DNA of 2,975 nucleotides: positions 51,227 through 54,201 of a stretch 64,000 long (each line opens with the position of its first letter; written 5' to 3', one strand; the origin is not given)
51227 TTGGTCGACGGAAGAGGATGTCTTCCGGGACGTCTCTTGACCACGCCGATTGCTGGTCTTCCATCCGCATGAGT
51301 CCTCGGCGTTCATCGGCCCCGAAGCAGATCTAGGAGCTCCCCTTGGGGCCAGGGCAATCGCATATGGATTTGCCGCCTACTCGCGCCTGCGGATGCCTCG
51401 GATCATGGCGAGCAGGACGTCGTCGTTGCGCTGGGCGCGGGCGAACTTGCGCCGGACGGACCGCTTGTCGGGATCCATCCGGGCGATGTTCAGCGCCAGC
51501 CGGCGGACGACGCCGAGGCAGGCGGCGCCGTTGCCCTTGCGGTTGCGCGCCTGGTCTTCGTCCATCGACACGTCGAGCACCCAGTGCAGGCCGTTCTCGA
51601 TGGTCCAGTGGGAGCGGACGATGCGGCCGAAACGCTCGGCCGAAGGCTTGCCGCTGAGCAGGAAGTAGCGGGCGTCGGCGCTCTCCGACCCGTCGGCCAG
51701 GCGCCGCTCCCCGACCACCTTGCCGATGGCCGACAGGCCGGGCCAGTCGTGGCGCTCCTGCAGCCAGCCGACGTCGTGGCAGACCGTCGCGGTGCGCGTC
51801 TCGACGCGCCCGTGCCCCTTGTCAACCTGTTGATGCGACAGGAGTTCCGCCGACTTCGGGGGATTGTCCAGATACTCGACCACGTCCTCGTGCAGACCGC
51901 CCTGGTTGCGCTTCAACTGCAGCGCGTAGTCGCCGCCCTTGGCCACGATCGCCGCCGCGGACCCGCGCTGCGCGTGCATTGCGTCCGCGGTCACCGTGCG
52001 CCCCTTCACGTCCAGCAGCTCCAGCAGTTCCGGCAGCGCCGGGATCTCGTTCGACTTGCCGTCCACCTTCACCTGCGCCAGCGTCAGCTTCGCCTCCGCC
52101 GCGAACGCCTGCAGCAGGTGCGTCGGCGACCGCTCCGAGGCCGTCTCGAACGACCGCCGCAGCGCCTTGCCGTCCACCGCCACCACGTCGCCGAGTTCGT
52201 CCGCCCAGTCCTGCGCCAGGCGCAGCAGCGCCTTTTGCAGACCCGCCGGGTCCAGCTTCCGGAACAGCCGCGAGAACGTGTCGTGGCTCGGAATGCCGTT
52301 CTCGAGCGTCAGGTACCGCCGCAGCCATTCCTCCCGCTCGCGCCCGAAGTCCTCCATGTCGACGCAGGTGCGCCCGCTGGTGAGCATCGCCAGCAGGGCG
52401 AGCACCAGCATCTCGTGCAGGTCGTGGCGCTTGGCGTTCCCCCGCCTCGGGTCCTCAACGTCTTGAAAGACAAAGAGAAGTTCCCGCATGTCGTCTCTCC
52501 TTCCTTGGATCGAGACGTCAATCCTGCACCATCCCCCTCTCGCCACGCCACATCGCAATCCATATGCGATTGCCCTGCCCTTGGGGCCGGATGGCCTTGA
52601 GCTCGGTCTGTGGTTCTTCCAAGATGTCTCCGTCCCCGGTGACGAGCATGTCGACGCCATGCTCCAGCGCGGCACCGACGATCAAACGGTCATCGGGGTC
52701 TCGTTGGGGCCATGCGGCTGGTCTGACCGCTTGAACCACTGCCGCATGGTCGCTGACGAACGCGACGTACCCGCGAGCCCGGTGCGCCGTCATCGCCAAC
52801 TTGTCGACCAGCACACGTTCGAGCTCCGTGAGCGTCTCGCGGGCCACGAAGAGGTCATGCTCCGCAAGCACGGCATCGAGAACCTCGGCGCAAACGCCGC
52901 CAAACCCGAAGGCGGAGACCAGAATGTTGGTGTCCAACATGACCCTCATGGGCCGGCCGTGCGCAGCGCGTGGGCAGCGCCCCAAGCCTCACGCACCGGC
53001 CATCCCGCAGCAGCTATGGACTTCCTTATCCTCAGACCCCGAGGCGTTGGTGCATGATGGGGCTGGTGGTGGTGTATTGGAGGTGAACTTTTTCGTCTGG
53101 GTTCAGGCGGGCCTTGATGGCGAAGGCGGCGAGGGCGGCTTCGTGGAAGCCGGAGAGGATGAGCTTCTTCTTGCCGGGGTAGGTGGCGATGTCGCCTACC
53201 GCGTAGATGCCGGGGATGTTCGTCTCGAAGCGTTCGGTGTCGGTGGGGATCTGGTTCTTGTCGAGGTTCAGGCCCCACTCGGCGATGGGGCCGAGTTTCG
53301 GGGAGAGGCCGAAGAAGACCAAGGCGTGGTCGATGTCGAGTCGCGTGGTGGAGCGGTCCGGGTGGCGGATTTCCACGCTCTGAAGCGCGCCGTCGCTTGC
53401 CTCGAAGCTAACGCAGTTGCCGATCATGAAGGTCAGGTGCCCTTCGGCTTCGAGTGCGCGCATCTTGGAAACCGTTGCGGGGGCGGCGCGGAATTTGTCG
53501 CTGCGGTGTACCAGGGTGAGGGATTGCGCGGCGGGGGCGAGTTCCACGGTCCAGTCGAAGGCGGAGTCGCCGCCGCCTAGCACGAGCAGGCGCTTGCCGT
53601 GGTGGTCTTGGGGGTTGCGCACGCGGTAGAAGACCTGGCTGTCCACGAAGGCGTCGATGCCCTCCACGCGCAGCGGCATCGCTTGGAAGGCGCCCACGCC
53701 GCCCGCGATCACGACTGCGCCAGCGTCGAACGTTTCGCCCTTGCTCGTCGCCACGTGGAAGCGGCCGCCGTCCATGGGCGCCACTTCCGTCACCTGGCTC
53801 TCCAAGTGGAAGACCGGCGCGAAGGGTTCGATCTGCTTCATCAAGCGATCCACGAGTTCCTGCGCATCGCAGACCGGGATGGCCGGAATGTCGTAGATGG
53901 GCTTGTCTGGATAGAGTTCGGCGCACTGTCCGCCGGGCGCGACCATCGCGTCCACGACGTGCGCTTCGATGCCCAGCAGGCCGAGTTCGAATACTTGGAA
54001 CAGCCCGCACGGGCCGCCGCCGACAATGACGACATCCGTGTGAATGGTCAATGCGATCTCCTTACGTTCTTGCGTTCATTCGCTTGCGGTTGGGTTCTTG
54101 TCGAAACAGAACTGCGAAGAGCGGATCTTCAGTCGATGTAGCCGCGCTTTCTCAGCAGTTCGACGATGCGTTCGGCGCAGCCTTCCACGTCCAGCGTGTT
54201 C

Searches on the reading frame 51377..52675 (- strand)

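Call 70: search_protein_families(library=pfam, proteins=[window:51377-52675:-], max_evalue=0.0001)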
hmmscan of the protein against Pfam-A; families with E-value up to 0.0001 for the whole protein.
window:51377-52675:- (432 aa): 2 families
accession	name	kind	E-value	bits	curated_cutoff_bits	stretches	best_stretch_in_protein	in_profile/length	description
PF13808.11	DDE_Tnp_1_assoc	-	1.5e-26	92.7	32.3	1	69-152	3-86/88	DDE_Tnp_1-associated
PF01609.27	DDE_Tnp_1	-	2.6e-18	66.9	23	1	163-397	5-200/200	Transposase DDE domain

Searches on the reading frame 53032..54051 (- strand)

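Call 70: search_protein_families(library=pfam, proteins=[window:53032-54051:-], max_evalue=0.0001)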
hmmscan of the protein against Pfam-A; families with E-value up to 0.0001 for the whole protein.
window:53032-54051:- (339 aa): 4 families
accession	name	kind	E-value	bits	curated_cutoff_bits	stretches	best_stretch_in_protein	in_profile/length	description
PF07992.20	Pyr_redox_2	-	2.5e-25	90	26.1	1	6-292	2-278/291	Pyridine nucleotide-disulphide oxidoreductase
PF13738.12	Pyr_redox_3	-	3.8e-23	82.6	30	1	81-286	98-305/305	Pyridine nucleotide-disulphide oxidoreductase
PF03486.20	HI0933_like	-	7.8e-08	32.5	50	0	62-118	107-163/244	HI0933-like protein Rossmann domain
PF00070.33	Pyr_redox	-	1.5e-06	29.1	22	0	154-197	1-45/82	Pyridine nucleotide-disulphide oxidoreductase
